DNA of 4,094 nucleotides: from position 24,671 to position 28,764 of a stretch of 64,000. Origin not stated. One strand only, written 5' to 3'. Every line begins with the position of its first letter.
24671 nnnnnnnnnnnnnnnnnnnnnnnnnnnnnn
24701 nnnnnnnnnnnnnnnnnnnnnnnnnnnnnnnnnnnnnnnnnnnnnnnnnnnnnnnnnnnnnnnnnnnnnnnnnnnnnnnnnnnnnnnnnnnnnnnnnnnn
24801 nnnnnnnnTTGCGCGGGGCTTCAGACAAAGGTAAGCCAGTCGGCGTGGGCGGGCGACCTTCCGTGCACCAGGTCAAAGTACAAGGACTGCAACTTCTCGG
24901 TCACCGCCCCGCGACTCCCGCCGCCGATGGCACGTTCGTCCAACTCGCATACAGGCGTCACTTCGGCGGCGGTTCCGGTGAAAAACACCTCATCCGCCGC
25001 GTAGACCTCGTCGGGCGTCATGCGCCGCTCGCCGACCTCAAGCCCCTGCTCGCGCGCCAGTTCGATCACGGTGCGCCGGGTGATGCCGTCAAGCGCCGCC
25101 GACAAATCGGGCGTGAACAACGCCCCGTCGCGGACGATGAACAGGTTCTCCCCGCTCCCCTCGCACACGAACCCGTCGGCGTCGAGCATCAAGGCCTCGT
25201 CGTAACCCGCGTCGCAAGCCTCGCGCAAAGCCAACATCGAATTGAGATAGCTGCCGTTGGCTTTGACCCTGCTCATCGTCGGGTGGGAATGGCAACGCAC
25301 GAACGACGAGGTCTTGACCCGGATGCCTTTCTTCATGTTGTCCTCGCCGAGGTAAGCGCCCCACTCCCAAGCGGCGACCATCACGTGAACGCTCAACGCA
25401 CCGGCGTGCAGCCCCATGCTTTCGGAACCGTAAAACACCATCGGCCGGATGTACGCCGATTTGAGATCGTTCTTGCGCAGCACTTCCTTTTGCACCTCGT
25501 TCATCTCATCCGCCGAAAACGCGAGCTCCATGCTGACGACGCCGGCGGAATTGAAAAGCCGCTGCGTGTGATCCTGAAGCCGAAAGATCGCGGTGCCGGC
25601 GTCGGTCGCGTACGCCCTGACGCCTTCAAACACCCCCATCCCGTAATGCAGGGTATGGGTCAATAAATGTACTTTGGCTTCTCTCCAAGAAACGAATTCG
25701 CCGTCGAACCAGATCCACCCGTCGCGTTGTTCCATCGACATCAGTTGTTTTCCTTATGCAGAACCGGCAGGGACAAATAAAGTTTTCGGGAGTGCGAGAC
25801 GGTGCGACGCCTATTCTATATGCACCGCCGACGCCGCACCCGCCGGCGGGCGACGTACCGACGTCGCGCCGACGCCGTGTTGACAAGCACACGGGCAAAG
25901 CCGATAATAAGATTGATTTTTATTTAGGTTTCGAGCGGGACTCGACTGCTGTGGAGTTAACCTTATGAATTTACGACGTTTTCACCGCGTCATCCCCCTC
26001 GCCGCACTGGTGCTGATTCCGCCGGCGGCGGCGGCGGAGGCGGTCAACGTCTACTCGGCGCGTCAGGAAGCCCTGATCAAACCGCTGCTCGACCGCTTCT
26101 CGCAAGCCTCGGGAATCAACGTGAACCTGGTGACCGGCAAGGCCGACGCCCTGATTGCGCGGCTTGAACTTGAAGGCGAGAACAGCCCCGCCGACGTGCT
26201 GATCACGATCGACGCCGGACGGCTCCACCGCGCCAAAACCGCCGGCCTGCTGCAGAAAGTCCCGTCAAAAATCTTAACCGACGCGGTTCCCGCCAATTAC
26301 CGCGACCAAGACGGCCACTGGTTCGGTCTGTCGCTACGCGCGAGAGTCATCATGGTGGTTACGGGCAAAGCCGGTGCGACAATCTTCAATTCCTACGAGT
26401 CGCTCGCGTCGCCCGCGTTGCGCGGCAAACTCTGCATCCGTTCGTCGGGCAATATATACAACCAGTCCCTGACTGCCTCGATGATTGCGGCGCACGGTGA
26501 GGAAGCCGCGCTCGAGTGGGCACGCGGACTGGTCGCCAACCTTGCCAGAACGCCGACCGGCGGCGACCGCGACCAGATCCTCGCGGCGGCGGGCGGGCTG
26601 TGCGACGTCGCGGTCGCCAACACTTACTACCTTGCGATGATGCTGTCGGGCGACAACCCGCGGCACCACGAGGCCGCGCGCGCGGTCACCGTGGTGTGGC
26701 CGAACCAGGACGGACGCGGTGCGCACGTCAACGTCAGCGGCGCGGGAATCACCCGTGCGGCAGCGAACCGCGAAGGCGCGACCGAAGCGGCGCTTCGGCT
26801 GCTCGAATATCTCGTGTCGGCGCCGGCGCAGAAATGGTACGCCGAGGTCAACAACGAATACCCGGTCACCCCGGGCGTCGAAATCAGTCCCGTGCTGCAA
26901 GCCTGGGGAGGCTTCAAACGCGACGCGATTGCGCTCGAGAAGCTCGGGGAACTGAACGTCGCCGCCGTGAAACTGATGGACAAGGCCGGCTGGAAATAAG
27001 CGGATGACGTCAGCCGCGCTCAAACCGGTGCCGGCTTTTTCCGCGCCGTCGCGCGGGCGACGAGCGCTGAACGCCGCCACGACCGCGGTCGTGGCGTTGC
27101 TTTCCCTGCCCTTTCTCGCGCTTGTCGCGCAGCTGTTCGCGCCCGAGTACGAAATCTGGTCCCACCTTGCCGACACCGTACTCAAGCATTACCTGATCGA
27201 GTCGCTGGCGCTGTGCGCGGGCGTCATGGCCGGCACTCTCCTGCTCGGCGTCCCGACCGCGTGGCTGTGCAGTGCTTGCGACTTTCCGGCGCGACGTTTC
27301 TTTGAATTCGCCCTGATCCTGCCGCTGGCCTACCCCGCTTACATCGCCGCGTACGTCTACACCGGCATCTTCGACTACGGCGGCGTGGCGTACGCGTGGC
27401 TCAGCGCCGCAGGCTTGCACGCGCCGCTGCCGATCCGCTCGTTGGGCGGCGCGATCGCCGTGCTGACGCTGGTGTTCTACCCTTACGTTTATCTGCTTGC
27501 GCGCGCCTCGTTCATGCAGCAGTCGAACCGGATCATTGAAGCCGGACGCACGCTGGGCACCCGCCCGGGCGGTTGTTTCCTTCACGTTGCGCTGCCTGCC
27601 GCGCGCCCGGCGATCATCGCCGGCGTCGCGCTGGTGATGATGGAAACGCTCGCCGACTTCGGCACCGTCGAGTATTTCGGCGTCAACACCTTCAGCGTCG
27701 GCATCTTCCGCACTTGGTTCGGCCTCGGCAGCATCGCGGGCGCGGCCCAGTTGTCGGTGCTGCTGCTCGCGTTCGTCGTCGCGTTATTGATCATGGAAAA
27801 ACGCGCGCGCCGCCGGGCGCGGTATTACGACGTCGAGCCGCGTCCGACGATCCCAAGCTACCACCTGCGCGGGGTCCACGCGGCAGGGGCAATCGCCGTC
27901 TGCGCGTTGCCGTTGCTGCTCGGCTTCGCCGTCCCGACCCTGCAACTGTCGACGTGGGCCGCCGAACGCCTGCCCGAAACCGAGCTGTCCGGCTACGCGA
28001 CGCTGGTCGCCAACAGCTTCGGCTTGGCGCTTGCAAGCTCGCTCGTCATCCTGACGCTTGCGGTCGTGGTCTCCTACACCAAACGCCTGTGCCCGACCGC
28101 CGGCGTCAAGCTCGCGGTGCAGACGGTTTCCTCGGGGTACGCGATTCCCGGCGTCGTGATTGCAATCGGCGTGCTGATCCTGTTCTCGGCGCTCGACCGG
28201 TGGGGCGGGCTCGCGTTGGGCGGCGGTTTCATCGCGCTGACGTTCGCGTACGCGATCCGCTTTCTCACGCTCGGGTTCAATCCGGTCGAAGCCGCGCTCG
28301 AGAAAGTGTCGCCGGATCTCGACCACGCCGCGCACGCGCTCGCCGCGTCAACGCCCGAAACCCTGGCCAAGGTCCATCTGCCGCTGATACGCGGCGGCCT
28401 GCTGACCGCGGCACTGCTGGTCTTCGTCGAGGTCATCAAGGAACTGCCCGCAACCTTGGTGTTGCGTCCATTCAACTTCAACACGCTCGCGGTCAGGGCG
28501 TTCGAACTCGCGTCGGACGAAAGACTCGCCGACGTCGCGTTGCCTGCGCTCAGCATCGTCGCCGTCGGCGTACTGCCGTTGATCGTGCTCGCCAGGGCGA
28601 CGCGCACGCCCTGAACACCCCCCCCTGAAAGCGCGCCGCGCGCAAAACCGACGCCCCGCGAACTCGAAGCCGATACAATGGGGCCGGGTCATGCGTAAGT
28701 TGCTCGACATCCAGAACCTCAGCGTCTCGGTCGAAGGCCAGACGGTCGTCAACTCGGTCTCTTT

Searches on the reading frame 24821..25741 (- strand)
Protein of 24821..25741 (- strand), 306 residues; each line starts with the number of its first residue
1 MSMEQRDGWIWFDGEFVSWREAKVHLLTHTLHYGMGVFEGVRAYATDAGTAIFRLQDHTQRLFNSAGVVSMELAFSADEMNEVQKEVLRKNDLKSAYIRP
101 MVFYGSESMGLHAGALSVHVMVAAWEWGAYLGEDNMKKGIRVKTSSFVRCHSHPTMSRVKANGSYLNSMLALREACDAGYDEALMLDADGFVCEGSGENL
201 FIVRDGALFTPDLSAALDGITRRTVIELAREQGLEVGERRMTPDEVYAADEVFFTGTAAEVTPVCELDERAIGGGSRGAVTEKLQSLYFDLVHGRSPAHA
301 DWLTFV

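Call 29: search_protein_families(library=pfam, proteins=[window:24821-25741:-], max_evalue=0.00001)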
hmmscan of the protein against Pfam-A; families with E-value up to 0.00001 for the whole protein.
window:24821-25741:- (306 aa): 1 family
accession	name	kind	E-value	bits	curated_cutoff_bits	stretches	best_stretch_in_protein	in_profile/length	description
PF01063.24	Aminotran_4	-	2.2e-57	194.9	28.5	1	36-266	1-222/223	Amino-transferase class IV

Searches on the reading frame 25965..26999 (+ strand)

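Call 29: search_protein_families(library=pfam, proteins=[window:25965-26999:+], max_evalue=0.00001)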
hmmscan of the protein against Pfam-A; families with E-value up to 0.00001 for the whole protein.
window:25965-26999:+ (344 aa): 3 families
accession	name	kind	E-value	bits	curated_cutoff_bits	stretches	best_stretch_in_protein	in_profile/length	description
PF13343.11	SBP_bac_6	-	2.7e-14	53.7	24.6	1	74-302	2-220/245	Bacterial extracellular solute-binding protein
PF13416.11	SBP_bac_8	-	1.2e-11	45.4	27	1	42-317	3-277/279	Bacterial extracellular solute-binding protein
PF13531.11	SBP_bac_11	-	6.4e-10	39.6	25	1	28-290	2-219/227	Bacterial extracellular solute-binding protein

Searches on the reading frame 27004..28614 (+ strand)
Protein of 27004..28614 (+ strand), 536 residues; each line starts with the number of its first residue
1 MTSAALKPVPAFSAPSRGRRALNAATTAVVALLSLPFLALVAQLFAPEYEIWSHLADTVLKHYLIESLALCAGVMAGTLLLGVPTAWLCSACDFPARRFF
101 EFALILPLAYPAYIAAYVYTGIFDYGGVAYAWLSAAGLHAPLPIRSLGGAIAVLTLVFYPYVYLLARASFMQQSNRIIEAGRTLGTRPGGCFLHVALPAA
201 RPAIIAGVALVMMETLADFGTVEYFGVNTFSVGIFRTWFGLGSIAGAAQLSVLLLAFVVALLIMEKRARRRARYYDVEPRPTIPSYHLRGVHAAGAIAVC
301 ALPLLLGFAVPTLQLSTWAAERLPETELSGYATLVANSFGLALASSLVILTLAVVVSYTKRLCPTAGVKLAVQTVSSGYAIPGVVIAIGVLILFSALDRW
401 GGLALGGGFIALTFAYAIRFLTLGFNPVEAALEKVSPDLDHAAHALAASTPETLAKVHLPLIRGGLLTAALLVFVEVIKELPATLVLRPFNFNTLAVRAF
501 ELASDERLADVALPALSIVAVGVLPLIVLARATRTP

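Call 29: search_protein_families(library=pfam, proteins=[window:27004-28614:+], max_evalue=0.00001)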
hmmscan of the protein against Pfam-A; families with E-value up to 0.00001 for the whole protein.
window:27004-28614:+ (536 aa): 1 family
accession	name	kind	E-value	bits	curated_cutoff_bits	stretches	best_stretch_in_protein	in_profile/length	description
PF00528.27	BPD_transp_1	-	2.1e-14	54.1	26.4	2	91-263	11-168/184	Binding-protein-dependent transport system inner membrane component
